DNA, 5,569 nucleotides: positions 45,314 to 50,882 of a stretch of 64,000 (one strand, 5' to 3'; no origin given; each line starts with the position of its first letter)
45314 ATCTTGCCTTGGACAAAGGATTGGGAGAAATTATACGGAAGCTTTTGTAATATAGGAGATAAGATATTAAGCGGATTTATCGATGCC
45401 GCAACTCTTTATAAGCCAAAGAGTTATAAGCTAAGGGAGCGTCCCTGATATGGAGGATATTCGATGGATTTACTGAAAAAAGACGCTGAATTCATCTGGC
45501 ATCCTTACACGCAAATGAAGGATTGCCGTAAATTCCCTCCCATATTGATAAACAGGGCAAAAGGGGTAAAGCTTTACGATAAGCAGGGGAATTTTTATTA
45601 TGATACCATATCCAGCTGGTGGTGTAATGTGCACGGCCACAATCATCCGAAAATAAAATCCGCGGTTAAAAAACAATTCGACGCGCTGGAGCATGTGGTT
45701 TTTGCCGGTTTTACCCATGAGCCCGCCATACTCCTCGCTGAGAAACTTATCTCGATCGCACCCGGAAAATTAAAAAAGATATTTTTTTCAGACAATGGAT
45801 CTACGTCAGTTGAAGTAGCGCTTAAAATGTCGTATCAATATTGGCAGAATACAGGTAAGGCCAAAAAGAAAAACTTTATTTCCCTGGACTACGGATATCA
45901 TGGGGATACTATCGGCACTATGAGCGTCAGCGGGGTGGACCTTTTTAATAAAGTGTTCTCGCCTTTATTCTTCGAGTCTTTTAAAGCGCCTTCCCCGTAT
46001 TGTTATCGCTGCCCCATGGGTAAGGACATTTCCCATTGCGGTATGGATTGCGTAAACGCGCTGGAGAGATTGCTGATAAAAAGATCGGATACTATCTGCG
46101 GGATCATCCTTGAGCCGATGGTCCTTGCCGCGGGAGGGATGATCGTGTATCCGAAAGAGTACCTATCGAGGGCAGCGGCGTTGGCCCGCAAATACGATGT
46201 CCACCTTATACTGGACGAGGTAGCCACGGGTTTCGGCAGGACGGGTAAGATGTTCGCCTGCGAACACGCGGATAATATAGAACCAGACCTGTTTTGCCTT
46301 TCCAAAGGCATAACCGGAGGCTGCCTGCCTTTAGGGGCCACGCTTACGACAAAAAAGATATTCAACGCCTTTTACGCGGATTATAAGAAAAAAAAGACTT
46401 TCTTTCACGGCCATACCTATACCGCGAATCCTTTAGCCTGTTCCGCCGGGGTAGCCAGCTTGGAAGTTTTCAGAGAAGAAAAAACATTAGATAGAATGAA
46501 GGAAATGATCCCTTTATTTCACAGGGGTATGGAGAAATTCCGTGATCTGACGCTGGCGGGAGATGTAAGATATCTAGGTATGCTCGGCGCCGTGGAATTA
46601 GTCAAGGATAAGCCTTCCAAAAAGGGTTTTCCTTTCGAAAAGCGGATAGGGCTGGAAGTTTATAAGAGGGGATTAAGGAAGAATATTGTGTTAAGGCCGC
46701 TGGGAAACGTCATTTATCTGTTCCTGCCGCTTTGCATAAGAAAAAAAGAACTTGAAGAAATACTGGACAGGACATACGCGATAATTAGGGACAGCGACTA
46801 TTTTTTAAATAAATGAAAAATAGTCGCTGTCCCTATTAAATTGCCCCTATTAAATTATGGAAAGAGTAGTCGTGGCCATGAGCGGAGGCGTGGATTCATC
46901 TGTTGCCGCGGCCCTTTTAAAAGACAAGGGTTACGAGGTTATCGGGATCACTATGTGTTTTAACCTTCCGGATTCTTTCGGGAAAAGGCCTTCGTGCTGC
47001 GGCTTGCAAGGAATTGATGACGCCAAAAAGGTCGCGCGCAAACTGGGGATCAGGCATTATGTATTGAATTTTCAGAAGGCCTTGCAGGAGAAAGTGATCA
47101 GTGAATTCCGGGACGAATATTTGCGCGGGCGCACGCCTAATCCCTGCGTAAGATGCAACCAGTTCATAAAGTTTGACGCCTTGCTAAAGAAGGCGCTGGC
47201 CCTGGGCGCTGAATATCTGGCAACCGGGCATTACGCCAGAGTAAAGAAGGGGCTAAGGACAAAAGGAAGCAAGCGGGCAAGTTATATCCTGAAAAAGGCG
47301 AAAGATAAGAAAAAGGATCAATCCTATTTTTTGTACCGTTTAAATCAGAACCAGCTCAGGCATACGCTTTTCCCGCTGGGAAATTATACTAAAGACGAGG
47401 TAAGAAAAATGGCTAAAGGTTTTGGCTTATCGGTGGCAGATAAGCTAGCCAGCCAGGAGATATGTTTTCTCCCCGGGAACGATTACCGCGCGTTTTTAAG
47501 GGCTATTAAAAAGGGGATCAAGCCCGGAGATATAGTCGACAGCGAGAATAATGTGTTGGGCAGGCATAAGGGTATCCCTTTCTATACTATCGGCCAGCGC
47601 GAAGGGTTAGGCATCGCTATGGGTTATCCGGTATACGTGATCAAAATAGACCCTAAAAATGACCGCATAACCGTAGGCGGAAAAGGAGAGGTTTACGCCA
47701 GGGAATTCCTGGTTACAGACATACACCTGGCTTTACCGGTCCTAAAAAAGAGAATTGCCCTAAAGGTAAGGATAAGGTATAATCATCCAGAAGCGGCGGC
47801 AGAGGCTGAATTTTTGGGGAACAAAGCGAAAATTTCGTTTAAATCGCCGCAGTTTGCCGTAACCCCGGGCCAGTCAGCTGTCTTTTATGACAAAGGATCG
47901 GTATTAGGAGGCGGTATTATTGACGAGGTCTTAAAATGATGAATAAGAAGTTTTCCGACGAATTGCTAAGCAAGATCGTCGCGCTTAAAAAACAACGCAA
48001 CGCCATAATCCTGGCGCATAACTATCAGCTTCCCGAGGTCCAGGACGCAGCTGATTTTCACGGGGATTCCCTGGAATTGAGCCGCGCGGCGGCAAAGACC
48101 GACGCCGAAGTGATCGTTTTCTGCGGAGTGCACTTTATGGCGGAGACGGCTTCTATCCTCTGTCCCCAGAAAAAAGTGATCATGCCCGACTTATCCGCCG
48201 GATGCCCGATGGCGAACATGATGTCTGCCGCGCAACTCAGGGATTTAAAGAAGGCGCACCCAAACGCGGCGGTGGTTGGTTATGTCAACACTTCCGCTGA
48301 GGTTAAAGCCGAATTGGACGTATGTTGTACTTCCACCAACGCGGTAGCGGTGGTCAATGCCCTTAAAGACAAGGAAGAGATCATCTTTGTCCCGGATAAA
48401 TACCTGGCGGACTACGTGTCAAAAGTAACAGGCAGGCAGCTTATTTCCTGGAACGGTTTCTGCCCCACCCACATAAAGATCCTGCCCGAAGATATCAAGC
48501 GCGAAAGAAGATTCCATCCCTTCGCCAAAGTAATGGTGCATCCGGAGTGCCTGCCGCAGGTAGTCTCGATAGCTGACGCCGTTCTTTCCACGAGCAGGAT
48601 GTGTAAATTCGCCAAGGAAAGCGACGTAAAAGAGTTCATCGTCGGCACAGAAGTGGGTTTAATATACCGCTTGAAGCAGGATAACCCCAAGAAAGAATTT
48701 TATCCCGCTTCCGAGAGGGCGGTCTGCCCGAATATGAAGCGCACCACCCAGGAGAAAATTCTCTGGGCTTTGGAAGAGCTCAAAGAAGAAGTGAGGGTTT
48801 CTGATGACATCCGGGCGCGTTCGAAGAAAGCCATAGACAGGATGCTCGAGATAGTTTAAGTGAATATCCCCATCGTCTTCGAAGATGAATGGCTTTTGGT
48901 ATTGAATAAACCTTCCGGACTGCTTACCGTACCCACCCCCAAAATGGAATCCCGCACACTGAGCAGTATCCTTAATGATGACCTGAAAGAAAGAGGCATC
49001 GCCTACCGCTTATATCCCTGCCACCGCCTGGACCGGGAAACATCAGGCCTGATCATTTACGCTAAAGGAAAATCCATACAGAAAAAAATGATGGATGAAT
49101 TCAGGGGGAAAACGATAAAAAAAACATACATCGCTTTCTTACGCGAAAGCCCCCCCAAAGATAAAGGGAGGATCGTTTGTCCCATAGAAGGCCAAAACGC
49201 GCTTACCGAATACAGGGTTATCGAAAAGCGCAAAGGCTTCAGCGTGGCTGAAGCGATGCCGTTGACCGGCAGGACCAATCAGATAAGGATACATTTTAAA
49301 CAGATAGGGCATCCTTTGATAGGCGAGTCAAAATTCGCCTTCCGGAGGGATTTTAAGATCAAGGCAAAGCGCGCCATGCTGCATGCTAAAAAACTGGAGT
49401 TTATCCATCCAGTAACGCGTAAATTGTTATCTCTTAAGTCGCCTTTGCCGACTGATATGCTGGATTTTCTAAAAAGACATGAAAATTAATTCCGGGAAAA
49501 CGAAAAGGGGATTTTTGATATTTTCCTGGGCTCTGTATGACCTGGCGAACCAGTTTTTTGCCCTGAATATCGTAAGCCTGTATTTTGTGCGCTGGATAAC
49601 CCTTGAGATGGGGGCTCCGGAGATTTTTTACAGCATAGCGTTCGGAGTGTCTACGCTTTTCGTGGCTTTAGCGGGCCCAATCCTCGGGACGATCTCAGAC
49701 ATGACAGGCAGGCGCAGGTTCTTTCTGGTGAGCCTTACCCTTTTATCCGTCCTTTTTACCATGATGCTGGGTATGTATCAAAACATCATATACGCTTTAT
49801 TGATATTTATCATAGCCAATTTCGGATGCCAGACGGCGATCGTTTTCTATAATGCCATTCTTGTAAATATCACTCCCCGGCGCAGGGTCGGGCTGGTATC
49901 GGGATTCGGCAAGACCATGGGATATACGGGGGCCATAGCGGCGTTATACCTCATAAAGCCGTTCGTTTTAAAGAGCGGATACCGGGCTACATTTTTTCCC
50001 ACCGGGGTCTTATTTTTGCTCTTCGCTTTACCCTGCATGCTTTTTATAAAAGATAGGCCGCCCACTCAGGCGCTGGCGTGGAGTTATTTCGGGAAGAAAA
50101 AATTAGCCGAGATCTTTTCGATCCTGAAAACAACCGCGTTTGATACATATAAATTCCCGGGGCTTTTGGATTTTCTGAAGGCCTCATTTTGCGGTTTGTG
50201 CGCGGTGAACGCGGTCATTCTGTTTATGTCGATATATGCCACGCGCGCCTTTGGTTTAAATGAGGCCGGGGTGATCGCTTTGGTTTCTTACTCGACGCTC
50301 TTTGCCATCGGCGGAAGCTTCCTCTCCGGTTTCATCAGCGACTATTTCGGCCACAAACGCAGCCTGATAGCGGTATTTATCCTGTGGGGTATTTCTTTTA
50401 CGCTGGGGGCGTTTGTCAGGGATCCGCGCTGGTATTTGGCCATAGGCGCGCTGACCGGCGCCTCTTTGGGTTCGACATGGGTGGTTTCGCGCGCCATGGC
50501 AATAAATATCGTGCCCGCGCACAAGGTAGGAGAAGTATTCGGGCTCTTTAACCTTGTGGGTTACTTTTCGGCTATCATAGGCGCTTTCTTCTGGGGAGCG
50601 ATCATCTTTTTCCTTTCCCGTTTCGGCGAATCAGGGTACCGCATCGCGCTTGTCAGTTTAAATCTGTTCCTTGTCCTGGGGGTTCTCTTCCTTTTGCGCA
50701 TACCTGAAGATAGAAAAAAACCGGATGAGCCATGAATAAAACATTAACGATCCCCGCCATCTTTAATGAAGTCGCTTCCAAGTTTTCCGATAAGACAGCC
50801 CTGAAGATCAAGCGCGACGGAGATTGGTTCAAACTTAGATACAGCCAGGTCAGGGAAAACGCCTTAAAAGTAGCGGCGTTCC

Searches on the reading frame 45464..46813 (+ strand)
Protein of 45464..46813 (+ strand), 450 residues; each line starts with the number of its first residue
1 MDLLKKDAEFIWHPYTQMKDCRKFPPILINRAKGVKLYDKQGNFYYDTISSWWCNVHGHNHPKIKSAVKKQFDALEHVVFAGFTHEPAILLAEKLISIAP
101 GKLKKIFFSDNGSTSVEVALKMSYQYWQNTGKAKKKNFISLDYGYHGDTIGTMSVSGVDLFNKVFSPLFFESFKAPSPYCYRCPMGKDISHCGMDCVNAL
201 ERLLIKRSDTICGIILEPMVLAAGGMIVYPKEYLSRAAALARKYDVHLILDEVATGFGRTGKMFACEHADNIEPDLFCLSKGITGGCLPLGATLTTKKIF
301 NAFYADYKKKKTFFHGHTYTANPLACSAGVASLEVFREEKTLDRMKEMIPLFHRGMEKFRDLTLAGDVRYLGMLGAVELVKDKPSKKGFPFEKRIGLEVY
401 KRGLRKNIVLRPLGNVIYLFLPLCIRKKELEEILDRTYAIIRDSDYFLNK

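Call 70: search_protein_families(library=pfam, proteins=[window:45464-46813:+], max_evalue=0.00001)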
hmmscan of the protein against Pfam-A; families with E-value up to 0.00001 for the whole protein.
window:45464-46813:+ (450 aa): 1 family
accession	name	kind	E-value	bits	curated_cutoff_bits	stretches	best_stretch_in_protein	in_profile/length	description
PF00202.27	Aminotran_3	-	1.5e-102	343.8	30.5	1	26-438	10-400/403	Aminotransferase class-III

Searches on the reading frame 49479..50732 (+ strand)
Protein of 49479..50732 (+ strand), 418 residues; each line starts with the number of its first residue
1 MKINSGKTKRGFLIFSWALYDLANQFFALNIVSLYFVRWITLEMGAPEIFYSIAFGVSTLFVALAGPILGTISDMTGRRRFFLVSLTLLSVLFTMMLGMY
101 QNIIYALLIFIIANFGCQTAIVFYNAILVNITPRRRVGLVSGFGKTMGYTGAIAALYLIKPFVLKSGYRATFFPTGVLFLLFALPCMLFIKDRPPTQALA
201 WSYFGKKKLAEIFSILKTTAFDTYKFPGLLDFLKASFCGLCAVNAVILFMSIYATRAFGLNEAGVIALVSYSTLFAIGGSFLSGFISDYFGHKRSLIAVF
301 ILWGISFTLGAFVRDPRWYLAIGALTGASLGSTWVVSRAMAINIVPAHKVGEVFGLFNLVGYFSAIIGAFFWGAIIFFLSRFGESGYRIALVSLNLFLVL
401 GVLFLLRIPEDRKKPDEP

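Call 70: search_protein_families(library=pfam, proteins=[window:49479-50732:+], max_evalue=0.00001)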
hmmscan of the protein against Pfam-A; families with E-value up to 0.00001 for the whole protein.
window:49479-50732:+ (418 aa): 2 families
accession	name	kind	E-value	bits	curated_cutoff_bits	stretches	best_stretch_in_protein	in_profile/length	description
PF07690.21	MFS_1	-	2e-33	116.2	33.4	2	236-415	5-182/347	Major Facilitator Superfamily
PF11700.14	ATG22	-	1.2e-19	70.9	24.1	1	140-416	193-480/482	Vacuole effluxer Atg22 like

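Call 71: search_protein_families(library=ncbifam, proteins=[window:49479-50732:+], max_evalue=0.00001)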
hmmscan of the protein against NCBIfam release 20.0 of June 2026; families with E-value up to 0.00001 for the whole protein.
window:49479-50732:+ (418 aa): 8 families
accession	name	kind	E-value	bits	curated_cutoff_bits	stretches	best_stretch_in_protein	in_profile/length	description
NF049980.1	SfMCT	equivalog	3.8e-12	45.6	320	1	49-374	37-360/378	L-lactate MFS transporter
TIGR00890.1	2A0111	subfamily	1.3e-09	37.4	374.85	1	136-374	123-353/377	oxalate/formate antiport family MFS transporter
TIGR00881.1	2A0104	subfamily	6.1e-09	35.4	407.75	0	250-376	239-370/379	phosphoglycerate transporter protein PgtP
NF053813.1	MFS_TcaB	equivalog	2.5e-08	33.1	475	1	278-411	53-184/396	putative multidrug effflux MFS transporter TcaB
TIGR00880.1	2_A_01_02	superfamily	2.2e-07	31.1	131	0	58-190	7-138/141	multidrug resistance protein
TIGR00893.1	2A0114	subfamily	2.3e-06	26.8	395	0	234-376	222-371/399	D-galactonate transporter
TIGR00895.1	2A0115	subfamily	2.6e-06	26.6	418.55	0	59-190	61-192/398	aromatic acid/H+ symport family MFS transporter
NF008586.0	PRK11551.1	equivalog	2.7e-06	26.6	410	0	255-343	42-130/406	3-(3-hydroxy-phenyl)propionate transporter MhpT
